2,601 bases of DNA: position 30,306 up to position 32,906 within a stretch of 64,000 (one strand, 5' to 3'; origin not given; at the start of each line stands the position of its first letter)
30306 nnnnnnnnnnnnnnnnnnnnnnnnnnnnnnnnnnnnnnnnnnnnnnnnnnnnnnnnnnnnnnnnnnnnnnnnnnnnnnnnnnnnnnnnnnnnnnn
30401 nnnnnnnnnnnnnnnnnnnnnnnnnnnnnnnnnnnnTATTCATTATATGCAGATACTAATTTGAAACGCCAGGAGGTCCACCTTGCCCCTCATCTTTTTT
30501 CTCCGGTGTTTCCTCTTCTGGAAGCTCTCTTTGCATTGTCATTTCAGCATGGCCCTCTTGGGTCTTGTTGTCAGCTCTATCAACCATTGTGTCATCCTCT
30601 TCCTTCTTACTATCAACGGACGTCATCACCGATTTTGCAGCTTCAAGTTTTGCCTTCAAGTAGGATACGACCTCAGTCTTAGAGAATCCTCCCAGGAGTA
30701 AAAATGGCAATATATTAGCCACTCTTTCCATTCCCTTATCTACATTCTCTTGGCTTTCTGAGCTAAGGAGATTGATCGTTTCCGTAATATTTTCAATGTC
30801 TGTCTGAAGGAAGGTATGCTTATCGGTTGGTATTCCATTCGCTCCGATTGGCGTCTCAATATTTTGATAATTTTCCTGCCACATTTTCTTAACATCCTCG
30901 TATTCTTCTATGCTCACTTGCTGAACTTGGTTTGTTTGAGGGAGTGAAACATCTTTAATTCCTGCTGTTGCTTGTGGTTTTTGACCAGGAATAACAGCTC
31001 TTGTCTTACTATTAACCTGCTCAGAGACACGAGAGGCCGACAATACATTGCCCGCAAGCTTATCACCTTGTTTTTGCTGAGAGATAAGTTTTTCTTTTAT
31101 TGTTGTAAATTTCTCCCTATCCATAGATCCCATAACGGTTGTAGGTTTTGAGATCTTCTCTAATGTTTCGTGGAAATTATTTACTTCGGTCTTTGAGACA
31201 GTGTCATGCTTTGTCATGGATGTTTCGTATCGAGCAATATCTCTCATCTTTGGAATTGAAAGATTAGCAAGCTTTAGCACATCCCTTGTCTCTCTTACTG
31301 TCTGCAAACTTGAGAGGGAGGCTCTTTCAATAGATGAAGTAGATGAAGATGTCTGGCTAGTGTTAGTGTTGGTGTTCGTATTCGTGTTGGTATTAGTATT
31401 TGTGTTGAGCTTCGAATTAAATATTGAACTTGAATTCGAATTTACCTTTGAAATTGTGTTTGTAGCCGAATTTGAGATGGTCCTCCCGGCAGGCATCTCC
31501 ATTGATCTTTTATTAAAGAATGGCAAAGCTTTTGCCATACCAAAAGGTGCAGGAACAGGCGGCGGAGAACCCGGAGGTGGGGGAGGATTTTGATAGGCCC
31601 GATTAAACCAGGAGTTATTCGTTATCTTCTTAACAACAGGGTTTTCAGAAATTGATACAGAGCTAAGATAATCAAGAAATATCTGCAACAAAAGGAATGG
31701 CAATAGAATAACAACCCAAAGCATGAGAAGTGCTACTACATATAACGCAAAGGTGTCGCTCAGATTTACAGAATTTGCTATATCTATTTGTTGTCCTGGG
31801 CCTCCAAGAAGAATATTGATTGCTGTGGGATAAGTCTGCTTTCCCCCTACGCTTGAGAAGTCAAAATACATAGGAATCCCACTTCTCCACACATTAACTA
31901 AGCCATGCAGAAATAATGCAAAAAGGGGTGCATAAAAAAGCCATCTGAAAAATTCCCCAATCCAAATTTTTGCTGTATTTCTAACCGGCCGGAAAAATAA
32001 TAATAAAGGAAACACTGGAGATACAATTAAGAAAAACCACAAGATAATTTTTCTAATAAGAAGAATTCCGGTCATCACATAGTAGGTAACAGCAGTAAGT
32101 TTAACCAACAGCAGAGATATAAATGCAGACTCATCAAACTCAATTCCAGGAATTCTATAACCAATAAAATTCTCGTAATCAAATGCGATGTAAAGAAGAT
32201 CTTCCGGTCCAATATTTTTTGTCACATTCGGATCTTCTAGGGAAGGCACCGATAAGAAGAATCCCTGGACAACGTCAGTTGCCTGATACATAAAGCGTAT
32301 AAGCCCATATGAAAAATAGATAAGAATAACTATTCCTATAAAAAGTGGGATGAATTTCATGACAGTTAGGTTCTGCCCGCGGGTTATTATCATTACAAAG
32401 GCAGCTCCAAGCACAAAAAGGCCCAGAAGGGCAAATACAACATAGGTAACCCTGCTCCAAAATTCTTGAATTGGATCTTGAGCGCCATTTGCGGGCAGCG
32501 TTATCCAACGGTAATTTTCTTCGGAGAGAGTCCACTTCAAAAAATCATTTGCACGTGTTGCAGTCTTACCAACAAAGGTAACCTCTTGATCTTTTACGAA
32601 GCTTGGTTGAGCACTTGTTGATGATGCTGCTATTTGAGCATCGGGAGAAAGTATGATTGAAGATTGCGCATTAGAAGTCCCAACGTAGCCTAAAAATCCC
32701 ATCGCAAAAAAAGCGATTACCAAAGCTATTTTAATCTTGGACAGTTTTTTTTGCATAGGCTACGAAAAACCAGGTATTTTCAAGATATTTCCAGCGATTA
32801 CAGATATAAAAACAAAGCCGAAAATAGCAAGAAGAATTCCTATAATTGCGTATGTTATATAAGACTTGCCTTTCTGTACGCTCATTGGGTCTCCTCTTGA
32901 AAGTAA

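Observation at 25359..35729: Seven-gene envelope module (His-rich membrane protein, 699-aa secreted protein, VirB2-like miniprotein, VirB6-like polytopic protein, Clp unfoldase, free prodomain, S8 subtilase) inserted inside the hrcA-grpE-dnaK ... dnaJ heat-shock string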

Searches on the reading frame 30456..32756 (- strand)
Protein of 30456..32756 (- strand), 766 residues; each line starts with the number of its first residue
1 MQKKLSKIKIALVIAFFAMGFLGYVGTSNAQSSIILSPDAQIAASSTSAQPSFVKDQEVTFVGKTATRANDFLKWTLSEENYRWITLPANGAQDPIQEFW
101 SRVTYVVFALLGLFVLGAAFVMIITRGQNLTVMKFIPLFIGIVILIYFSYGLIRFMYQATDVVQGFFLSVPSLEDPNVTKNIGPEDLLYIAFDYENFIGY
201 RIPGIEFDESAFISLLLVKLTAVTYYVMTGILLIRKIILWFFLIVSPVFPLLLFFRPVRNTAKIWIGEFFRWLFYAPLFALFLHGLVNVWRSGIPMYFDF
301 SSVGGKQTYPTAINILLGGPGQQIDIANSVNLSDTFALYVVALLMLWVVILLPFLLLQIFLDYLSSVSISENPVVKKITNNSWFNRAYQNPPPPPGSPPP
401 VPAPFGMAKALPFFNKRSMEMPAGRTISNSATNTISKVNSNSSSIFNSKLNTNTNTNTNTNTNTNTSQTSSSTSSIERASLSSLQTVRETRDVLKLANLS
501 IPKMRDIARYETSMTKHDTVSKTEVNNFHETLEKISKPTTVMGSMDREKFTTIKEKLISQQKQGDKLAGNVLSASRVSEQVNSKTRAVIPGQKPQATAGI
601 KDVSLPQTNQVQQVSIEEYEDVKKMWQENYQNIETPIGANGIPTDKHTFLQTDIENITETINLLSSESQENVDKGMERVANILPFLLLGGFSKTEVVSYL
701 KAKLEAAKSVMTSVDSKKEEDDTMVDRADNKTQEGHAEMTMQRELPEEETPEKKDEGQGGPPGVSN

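Call 4: search_protein_families(library=pfam, proteins=[window:30456-32756:-], max_evalue=0.1)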
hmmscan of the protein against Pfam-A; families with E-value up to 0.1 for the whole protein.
window:30456-32756:- (766 aa): 0 families

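Call 5: search_protein_families(library=ncbifam, proteins=[window:30456-32756:-], max_evalue=0.1)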
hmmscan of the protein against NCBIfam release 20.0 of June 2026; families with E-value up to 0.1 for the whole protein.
window:30456-32756:- (766 aa): 0 families

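Call 9: find_homologous_proteins(query=window:30456-32756:-)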
Query window:30456-32756:- (766 aa): 628 proteins with E <= 0.001 among 8000 candidates; the best 120 are listed.
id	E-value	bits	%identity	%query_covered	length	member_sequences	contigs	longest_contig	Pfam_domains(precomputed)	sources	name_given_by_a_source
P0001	0.0e+0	1458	87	97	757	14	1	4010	-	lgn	-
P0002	0.0e+0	1230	72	100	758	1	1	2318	-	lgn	-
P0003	0.0e+0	1229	81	94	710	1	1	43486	-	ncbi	-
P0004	0.0e+0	1157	72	100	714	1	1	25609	-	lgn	-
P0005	0.0e+0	1152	72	100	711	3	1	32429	-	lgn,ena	-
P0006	0.0e+0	1126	72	94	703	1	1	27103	-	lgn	-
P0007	0.0e+0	1119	70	99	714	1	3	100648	-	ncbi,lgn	-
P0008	0.0e+0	1117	72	95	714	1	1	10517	-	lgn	-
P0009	0.0e+0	1109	71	95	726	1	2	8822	-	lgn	-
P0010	0.0e+0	1104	70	98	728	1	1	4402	-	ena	-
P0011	0.0e+0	1103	70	98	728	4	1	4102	-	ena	-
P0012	0.0e+0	1101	70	98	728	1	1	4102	-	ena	-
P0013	0.0e+0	1099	69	98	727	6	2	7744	-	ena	-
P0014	0.0e+0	1098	70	96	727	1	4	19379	-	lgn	-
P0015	0.0e+0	1098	69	99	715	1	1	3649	PF04610.20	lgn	-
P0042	8.3e-275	932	59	96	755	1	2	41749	PF04610.20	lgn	-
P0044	1.6e-263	894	57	99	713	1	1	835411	-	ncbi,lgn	-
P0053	1.3e-217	743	48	95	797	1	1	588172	-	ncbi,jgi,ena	-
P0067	4.3e-209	714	45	70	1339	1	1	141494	PF19590.5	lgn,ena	-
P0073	3.1e-207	708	45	98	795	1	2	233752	PF19590.5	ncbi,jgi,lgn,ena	-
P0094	6.8e-200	684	38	94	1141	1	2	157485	-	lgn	-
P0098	6.8e-199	681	44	70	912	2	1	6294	PF04610.20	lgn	-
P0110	1.0e-197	677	41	92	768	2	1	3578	PF04610.20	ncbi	-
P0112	4.0e-197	675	41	99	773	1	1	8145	PF04610.20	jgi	-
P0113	5.1e-197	675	44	92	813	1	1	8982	PF04610.20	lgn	-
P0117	1.2e-196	673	49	71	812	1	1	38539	PF04610.20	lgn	-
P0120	1.9e-196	673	42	93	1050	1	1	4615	PF04610.20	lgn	-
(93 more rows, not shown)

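Call 10: find_encoding_contigs(protein=P0044, flank=10000, max_places=2)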
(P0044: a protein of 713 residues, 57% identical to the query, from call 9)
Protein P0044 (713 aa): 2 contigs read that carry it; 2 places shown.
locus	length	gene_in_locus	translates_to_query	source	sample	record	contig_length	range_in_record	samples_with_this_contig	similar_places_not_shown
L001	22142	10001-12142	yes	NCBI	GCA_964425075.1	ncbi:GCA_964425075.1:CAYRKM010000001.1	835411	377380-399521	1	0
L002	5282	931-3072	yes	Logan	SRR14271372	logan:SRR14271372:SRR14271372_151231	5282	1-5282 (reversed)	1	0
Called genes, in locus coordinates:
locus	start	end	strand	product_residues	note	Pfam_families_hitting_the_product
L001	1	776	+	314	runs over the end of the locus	PF01040:UbiA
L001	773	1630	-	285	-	PF08308:PEGA, PF08239:SH3_3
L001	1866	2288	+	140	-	PF00011:HSP20, PF04972:BON (faint)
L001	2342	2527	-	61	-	-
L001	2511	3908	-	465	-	PF03109:ABC1, PF00069:Pkinase (weak)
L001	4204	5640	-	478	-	PF00133:tRNA-synt_1, PF09334:tRNA-synt_1g, PF00133:tRNA-synt_1, PF01406:tRNA-synt_1e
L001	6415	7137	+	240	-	PF01628:HrcA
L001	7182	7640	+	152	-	PF01025:GrpE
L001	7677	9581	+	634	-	PF00012:HSP70, PF06723:MreB_Mbl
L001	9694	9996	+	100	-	PF18895:T4SS_pilin (weak)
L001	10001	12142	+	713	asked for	-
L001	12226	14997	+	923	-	PF02861:Clp_N, PF23569:NBD_SMAX1, PF00004:AAA, PF17871:AAA_lid_9, PF07724:AAA_2, PF00004:AAA, PF07728:AAA_5, PF10431:ClpB_D2-small, +10 more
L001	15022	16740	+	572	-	PF00082:Peptidase_S8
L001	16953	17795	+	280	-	PF00226:DnaJ, PF01556:DnaJ_C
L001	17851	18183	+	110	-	-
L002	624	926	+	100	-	PF18895:T4SS_pilin (weak)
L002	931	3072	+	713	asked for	-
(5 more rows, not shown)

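Call 11: find_encoding_contigs(protein=P0053, flank=10000, max_places=2)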
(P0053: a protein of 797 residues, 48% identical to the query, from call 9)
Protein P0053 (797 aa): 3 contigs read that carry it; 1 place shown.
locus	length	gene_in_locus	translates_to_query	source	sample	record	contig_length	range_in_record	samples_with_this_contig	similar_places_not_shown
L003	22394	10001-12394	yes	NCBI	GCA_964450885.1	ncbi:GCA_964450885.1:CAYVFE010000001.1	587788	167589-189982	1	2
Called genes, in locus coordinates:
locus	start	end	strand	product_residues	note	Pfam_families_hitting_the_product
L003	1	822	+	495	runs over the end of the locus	PF13231:PMT_2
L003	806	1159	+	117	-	-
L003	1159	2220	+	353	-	PF00953:Glycos_transf_4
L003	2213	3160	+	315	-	PF01040:UbiA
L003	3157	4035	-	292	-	PF08308:PEGA, PF08239:SH3_3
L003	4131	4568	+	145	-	PF00011:HSP20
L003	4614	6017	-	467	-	PF00133:tRNA-synt_1, PF09334:tRNA-synt_1g, PF00133:tRNA-synt_1, PF01406:tRNA-synt_1e, PF08264:Anticodon_1 (weak)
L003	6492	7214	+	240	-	PF01628:HrcA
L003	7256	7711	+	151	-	PF01025:GrpE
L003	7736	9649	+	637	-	PF00012:HSP70, PF06723:MreB_Mbl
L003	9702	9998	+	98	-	PF18895:T4SS_pilin (weak)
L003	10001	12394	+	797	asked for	-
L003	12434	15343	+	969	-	PF02861:Clp_N, PF13191:AAA_16 (weak), PF00004:AAA, PF17871:AAA_lid_9, PF00004:AAA, PF07724:AAA_2, PF07728:AAA_5, PF10431:ClpB_D2-small, +9 more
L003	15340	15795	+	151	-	-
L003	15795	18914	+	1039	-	PF01447:Peptidase_M4, PF02868:Peptidase_M4_C, PF04389:Peptidase_M28, PF01546:Peptidase_M20 (weak), PF05450:Nicastrin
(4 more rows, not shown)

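Call 12: find_encoding_contigs(protein=P0067, flank=10000, max_places=1)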
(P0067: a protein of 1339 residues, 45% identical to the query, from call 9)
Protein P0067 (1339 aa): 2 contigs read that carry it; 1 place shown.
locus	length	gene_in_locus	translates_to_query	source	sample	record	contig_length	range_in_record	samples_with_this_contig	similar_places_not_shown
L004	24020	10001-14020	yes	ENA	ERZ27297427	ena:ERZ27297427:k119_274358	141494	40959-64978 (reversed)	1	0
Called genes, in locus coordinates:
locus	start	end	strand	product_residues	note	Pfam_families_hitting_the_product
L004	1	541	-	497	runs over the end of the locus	-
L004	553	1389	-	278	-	PF01026:TatD_DNase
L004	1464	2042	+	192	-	PF00156:Pribosyltran, PF14681:UPRTase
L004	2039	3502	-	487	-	PF00133:tRNA-synt_1, PF09334:tRNA-synt_1g, PF00133:tRNA-synt_1, PF01406:tRNA-synt_1e (weak), PF19303:Anticodon_3 (weak), PF08264:Anticodon_1 (weak)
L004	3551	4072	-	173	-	-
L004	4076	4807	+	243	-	PF03444:WHD_HrcA (weak), PF01628:HrcA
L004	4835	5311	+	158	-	PF01025:GrpE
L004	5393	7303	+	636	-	PF00012:HSP70, PF06723:MreB_Mbl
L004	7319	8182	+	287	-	-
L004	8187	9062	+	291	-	PF00226:DnaJ, PF01556:DnaJ_C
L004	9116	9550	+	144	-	PF12844:HTH_19 (weak), PF13560:HTH_31, PF01381:HTH_3, PF13443:HTH_26 (weak)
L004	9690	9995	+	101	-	-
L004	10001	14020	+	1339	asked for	PF19590:TrbL_3 (faint)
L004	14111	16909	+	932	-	PF02861:Clp_N, PF00004:AAA, PF23569:NBD_SMAX1, PF17871:AAA_lid_9, PF00004:AAA, PF07724:AAA_2, PF07728:AAA_5, PF10431:ClpB_D2-small, +6 more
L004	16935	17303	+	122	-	-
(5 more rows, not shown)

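Call 13: find_encoding_contigs(protein=P0094, flank=10000, max_places=1)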
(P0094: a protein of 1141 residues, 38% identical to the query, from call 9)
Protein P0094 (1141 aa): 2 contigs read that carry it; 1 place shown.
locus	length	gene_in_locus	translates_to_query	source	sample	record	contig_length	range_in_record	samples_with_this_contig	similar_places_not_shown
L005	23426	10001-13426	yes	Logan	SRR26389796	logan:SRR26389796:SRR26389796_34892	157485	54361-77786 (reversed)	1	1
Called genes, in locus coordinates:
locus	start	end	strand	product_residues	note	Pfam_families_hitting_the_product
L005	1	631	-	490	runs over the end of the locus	PF02366:PMT (weak), PF13231:PMT_2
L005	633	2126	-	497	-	PF13632:Glyco_trans_2_3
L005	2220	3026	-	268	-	PF01026:TatD_DNase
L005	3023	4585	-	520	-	PF00133:tRNA-synt_1, PF01921:tRNA-synt_1f (faint), PF09334:tRNA-synt_1g, PF00133:tRNA-synt_1, PF01406:tRNA-synt_1e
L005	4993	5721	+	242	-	PF03444:WHD_HrcA (weak), PF01628:HrcA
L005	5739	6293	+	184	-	PF01025:GrpE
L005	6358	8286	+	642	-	PF00012:HSP70, PF06723:MreB_Mbl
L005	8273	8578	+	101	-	-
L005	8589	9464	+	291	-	PF00226:DnaJ, PF01556:DnaJ_C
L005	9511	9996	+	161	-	-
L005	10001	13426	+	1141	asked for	-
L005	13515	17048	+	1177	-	PF02861:Clp_N, PF00004:AAA, PF13191:AAA_16 (weak), PF17871:AAA_lid_9, PF00004:AAA, PF07724:AAA_2, PF07728:AAA_5, PF10431:ClpB_D2-small, +6 more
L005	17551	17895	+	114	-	-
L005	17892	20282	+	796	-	PF05673:DUF815 (faint), PF13191:AAA_16 (faint), PF13401:AAA_22 (faint), PF00158:Sigma54_activat (weak), PF00004:AAA (weak), PF07724:AAA_2, PF07728:AAA_5, PF10431:ClpB_D2-small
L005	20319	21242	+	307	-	PF00092:VWA, PF13519:VWA_2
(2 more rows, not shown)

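Call 14: find_encoding_contigs(protein=P0073, flank=10000, max_places=1)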
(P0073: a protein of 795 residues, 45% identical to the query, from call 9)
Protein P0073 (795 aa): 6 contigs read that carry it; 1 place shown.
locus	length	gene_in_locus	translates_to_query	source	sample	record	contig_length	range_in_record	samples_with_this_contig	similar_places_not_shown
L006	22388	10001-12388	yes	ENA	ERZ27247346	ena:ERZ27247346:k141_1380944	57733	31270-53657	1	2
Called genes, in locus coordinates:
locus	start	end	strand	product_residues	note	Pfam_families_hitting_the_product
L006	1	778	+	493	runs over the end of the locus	PF27757:Competence-induced_Ccs4_N (faint), PF13231:PMT_2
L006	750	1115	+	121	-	-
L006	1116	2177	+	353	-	PF00953:Glycos_transf_4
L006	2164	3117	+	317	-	PF01040:UbiA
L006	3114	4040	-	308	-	PF08308:PEGA, PF08239:SH3_3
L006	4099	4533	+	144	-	PF00011:HSP20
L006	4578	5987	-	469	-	PF00133:tRNA-synt_1, PF09334:tRNA-synt_1g, PF00133:tRNA-synt_1, PF01406:tRNA-synt_1e (weak), PF08264:Anticodon_1 (weak)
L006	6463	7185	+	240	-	PF01628:HrcA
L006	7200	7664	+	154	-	PF01025:GrpE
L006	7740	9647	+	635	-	PF00012:HSP70, PF06723:MreB_Mbl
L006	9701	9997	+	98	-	PF18895:T4SS_pilin (weak)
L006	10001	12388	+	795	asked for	PF19590:TrbL_3 (faint)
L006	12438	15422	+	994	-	PF02861:Clp_N, PF23569:NBD_SMAX1 (weak), PF00004:AAA, PF17871:AAA_lid_9, PF00004:AAA, PF07724:AAA_2, PF07728:AAA_5, PF10431:ClpB_D2-small, +10 more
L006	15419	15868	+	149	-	-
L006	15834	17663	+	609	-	PF00082:Peptidase_S8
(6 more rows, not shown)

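Call 24: find_related_loci(query=A1, collection=genome_contigs, flank=10000)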
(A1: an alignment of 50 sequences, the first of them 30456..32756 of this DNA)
Query A1 (766 aa) in genome_contigs; peptide patterns used: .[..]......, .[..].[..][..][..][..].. (x = any residue, [..] = any of these).
199 stretches matched a pattern; 172 encode a relative of the query (tblastn E <= 1e-3); the best 80 are kept; 80 distinct loci.
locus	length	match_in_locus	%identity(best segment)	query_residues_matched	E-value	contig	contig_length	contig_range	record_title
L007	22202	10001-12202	87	1-745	0e+0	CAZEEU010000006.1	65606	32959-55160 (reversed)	MAG TPA_asm: uncultured Gammaproteobacteria bacterium isolate SRP286056_co1_676 genome assembly, contig: NODE_386_length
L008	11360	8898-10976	73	18-766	0e+0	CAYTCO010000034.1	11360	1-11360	MAG TPA_asm: uncultured Gammaproteobacteria bacterium isolate SRP286056_co1_355 genome assembly, contig: NODE_7316_lengt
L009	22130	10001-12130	70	5-766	0e+0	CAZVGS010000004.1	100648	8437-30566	MAG TPA_asm: uncultured Gammaproteobacteria bacterium isolate binchicken_co16_182 genome assembly, contig: NODE_347_leng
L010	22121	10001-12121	67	1-764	0e+0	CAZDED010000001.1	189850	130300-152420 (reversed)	MAG TPA_asm: uncultured Gammaproteobacteria bacterium isolate SRP278252_co2_138 genome assembly, contig: NODE_73_length_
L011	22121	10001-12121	68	1-764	0e+0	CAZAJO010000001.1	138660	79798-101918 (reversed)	MAG TPA_asm: uncultured Gammaproteobacteria bacterium isolate SRP342105_co1_429 genome assembly, contig: NODE_138_length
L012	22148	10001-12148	66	1-766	0e+0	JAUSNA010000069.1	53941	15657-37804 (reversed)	MAG: Candidatus Levyibacteriota bacterium isolate E19_metabat.bin.104 E19_k141_378344, whole genome shotgun sequence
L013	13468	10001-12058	68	8-752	0e+0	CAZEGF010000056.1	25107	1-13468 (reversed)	MAG TPA_asm: uncultured Gammaproteobacteria bacterium isolate SRP135725_co2_582 genome assembly, contig: k141_2168081, w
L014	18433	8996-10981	72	53-753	0e+0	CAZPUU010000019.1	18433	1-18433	MAG TPA_asm: uncultured Gammaproteobacteria bacterium isolate SRP192515_co2_165 genome assembly, contig: NODE_2445_lengt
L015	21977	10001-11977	70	40-742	0e+0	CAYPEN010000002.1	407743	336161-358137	MAG TPA_asm: uncultured Gammaproteobacteria bacterium isolate SRP263991_co5_217 genome assembly, contig: NODE_15_length_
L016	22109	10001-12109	57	3-763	0e+0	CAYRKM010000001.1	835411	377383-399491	MAG TPA_asm: uncultured Gammaproteobacteria bacterium isolate SRP292972_co1_108 genome assembly, contig: NODE_7_length_8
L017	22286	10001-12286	48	25-752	0e+0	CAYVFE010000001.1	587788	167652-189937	MAG TPA_asm: uncultured Gammaproteobacteria bacterium isolate binchicken_co173_433 genome assembly, contig: NODE_6_lengt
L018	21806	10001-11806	54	37-684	0e+0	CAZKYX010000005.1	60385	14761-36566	MAG TPA_asm: uncultured Gammaproteobacteria bacterium isolate SRP286056_co1_17 genome assembly, contig: NODE_455_length_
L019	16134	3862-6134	68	1-763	0e+0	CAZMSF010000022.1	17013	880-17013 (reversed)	MAG TPA_asm: uncultured Gammaproteobacteria bacterium isolate SRP135725_co1_372 genome assembly, contig: NODE_4386_lengt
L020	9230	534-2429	48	40-756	0e+0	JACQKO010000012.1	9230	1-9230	MAG: Candidatus Levyibacteriota bacterium isolate NC_groundwater_1179_Ag_S-0.1um_40_84 S_p1_S3_coassembly_k141_353883, w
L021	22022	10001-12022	47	44-759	0e+0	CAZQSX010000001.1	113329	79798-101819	MAG TPA_asm: uncultured Gammaproteobacteria bacterium isolate SRP342105_co2_380 genome assembly, contig: NODE_131_length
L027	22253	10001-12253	46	52-760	0e+0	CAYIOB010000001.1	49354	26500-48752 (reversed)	MAG TPA_asm: uncultured Gammaproteobacteria bacterium isolate ERP119705_co25_644 genome assembly, contig: NODE_228_lengt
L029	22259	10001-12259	45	21-744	0e+0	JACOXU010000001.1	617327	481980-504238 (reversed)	MAG: Candidatus Levyibacteriota bacterium isolate NC_groundwater_161_Ag_S-0.1um_37_19 S4_GD2017_2_S1_scaffold_10, whole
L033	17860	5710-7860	43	43-753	1e-178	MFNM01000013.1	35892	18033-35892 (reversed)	MAG: Candidatus Levybacteria bacterium RIFCSPHIGHO2_01_FULL_37_33 rifcsphigho2_01_scaffold_2070, whole genome shotgun se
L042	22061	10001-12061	42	43-750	3e-169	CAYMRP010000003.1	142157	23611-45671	MAG TPA_asm: uncultured Gammaproteobacteria bacterium isolate SRP286056_co1_76 genome assembly, contig: NODE_75_length_1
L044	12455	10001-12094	42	38-749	2e-166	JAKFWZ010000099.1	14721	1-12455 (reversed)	MAG: Candidatus Daviesbacteria bacterium isolate ND2_Bin_11 ND2_0000485, whole genome shotgun sequence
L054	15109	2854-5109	39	6-752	1e-154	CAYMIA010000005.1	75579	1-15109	MAG TPA_asm: uncultured Gammaproteobacteria bacterium isolate SRP200132_co1_145 genome assembly, contig: NODE_432_length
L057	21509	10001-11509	47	9-575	1e-153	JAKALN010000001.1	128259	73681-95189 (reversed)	MAG: bacterium isolate WY5.bin128 NODE_199_length_128259_cov_9.479966, whole genome shotgun sequence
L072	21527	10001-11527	45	12-577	1e-137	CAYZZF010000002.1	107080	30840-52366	MAG TPA_asm: uncultured Gammaproteobacteria bacterium isolate SRP093762_co1_95 genome assembly, contig: NODE_108_length_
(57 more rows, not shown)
